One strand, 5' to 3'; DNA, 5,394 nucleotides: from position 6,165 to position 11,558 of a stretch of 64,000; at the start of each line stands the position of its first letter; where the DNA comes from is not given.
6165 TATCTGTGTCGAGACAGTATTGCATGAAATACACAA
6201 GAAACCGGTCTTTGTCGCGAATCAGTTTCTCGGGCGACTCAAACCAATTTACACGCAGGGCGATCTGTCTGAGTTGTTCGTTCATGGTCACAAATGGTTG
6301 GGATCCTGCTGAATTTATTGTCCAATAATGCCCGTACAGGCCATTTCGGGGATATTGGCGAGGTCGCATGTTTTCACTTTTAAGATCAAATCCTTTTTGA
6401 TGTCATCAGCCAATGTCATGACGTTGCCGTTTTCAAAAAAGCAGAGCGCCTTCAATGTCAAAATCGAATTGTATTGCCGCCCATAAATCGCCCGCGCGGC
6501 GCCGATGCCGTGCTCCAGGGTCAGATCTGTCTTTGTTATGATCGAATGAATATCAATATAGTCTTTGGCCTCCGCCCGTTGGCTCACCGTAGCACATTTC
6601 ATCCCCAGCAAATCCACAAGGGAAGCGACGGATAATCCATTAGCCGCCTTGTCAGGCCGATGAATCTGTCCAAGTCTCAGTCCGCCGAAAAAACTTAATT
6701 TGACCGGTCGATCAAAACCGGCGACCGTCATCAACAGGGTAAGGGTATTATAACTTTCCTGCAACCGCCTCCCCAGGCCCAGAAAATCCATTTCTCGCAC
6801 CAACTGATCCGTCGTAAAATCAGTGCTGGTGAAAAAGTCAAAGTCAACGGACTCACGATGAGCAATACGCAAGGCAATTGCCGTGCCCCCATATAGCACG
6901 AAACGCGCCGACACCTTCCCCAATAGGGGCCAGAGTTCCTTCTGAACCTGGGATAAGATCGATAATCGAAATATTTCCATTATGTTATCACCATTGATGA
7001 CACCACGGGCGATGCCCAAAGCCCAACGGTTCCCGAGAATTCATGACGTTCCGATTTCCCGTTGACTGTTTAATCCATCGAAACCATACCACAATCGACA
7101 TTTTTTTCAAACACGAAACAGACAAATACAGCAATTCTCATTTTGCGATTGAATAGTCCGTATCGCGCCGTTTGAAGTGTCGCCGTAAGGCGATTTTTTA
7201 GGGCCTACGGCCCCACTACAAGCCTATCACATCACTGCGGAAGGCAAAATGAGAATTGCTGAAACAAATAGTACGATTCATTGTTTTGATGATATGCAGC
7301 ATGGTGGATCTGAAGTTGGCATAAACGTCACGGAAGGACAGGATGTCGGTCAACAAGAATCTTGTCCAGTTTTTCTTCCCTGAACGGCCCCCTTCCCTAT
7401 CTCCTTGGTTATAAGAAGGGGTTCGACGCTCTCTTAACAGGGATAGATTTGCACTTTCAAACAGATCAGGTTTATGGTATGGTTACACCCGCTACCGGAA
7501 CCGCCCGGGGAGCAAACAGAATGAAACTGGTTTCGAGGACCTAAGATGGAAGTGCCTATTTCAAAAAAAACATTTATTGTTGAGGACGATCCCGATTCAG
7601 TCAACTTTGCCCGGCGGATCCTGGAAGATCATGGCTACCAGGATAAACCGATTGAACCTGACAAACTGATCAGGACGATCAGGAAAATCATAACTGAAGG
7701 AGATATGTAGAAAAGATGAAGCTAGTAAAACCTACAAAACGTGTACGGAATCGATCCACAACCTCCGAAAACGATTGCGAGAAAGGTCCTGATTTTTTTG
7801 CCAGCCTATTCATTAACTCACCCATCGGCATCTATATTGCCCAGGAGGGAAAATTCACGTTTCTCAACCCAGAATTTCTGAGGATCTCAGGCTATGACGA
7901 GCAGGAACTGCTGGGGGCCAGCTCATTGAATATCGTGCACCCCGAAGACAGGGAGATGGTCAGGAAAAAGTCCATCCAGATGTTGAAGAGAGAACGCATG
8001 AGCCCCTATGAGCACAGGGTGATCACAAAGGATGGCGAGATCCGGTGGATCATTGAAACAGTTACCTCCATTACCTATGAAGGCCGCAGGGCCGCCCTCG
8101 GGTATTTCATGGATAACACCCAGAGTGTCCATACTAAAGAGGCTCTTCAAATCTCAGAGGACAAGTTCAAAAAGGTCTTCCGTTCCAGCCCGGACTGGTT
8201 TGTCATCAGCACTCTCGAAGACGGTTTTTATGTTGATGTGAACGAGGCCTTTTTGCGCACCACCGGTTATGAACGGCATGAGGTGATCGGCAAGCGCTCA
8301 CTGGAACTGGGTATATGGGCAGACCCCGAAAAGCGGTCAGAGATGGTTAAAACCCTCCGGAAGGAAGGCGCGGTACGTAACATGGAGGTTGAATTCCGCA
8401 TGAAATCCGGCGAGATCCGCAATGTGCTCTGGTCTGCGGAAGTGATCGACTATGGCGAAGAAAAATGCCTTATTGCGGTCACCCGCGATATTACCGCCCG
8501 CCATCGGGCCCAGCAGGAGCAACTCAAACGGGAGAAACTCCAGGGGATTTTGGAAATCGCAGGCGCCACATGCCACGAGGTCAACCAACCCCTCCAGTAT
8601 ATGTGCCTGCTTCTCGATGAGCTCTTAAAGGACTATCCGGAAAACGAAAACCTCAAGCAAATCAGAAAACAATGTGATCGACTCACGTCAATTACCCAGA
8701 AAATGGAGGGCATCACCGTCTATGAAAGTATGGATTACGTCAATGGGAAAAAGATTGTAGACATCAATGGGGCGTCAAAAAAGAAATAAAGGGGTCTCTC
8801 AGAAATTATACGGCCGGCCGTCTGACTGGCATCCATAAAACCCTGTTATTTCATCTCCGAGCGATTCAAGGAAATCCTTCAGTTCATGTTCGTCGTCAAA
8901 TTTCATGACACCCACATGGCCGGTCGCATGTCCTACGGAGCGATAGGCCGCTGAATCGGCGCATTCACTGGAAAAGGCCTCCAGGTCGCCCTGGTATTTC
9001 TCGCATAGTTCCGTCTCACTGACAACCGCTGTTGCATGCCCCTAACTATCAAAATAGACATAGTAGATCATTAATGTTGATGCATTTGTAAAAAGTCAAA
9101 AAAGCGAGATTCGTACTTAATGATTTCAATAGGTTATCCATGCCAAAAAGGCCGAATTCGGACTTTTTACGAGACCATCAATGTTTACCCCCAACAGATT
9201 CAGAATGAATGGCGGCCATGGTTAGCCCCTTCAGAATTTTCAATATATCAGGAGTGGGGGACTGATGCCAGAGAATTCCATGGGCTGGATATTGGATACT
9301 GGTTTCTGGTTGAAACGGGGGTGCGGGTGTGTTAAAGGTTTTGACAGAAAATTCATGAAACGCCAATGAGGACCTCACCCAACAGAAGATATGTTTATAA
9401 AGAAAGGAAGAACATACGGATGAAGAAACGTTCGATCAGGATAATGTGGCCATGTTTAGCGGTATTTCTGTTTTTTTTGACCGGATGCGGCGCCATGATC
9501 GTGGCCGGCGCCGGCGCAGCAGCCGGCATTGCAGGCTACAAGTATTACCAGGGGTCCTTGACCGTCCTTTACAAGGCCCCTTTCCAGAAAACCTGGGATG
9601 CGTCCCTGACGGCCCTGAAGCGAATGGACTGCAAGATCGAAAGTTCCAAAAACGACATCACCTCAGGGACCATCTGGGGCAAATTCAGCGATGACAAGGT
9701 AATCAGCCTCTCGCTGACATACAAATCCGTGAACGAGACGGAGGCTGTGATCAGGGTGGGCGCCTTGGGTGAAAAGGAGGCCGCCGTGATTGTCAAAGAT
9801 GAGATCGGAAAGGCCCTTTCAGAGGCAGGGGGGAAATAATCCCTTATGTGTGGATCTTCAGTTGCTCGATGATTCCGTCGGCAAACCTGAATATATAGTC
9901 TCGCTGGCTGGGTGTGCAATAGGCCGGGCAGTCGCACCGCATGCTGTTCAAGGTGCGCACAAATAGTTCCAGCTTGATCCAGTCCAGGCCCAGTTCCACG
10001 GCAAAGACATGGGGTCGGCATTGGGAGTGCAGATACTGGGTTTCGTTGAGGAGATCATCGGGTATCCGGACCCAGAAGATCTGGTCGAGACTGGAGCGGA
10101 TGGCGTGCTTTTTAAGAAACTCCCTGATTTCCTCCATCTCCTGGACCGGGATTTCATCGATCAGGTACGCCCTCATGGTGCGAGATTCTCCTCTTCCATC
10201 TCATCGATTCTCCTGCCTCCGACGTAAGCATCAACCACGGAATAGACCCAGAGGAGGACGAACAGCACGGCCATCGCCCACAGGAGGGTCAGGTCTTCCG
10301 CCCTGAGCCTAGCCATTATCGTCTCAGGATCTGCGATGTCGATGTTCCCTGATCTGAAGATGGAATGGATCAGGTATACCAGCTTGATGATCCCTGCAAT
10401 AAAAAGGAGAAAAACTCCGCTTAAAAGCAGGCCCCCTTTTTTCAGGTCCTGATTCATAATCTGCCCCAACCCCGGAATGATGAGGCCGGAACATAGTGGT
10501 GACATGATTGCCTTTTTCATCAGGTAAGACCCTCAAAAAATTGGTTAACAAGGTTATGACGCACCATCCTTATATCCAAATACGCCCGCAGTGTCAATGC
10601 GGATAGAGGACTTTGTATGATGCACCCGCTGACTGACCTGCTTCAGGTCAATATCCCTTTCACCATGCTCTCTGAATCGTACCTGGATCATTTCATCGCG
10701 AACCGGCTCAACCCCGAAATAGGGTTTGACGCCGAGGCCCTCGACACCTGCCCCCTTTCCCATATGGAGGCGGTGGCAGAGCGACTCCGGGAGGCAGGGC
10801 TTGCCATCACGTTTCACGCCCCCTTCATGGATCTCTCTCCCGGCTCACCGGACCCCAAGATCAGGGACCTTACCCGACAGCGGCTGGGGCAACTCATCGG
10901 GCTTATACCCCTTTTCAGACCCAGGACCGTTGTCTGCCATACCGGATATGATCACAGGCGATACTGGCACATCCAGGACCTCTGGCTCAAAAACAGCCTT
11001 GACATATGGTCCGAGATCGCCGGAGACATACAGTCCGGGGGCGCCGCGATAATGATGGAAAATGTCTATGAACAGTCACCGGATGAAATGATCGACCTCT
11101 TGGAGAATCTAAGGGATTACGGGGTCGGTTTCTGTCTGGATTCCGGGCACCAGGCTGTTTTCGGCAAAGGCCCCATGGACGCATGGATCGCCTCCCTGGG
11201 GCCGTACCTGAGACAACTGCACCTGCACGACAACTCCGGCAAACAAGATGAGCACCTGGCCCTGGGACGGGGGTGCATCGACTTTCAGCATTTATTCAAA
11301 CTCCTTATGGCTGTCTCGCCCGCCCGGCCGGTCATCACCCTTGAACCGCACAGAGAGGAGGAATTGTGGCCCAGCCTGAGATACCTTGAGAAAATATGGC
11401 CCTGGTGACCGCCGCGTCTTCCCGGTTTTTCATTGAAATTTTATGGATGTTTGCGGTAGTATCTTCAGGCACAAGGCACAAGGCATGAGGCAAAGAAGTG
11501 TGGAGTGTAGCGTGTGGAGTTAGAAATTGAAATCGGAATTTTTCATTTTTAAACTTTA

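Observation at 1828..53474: Degenerate 7- and 8-nt tandem word tracts fill almost every spacer, including spacers inside conserved operons (STRR-like)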

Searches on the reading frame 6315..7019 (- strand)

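Call 11: search_protein_families(library=pfam, proteins=[window:6315-7019:-])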
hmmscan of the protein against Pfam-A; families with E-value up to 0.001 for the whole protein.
window:6315-7019:- (234 aa): 1 family
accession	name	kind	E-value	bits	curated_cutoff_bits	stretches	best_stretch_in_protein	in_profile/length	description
PF08843.17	AbiEii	-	1.1e-11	45.6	22.5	1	38-170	13-177/238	Nucleotidyl transferase AbiEii toxin, Type IV TA system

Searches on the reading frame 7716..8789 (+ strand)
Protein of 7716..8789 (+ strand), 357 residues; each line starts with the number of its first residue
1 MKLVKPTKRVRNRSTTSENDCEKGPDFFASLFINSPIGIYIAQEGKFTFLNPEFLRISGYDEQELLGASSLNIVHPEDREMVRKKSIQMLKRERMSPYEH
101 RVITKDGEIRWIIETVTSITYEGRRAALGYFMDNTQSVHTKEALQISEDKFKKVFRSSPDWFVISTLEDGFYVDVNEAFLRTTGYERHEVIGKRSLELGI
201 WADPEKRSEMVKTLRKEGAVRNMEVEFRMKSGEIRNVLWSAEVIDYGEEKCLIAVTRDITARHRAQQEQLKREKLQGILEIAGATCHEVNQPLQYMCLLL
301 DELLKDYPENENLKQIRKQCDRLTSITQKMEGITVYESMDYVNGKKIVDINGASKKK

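Call 11: search_protein_families(library=pfam, proteins=[window:7716-8789:+])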
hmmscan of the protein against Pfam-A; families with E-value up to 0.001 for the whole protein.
window:7716-8789:+ (357 aa): 5 families
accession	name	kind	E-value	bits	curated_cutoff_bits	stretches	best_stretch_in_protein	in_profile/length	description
PF08447.18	PAS_3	-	5.4e-27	94.3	25.6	2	48-123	2-80/89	PAS fold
PF13426.13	PAS_9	-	3.9e-22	78.9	27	2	159-261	1-103/103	PAS domain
PF00989.32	PAS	-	5.9e-21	75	22.6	2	34-133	9-112/113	PAS fold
PF13188.13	PAS_8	-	6.7e-15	54.8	21.8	2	27-79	2-55/65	PAS domain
PF08448.16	PAS_4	-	1e-12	48.7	23.1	2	155-264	1-110/110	PAS fold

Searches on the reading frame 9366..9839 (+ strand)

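Call 12: search_protein_families(library=pfam, proteins=[window:9366-9839:+])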
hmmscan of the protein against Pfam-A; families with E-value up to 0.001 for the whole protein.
window:9366-9839:+ (157 aa): 1 family
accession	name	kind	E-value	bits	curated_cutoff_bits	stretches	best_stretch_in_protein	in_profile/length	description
PF12092.13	DUF3568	-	6.9e-20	71.8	23.2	1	30-149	7-123/124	Protein of unknown function (DUF3568)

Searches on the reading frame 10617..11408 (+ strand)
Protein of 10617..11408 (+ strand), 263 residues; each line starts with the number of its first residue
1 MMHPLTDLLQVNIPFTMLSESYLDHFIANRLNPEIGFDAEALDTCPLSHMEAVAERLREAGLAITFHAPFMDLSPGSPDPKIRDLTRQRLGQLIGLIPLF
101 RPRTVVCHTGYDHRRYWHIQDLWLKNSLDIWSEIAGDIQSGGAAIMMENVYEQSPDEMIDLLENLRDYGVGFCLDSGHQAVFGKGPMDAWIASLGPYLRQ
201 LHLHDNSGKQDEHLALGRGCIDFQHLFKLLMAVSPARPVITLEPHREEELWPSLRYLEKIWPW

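Call 12: search_protein_families(library=pfam, proteins=[window:10617-11408:+])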
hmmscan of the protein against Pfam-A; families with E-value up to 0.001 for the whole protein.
window:10617-11408:+ (263 aa): 1 family
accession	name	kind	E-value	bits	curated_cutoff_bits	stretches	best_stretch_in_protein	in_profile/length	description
PF01261.30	AP_endonuc_2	-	2.4e-23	83.6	31.1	1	50-256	30-245/249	Xylose isomerase-like TIM barrel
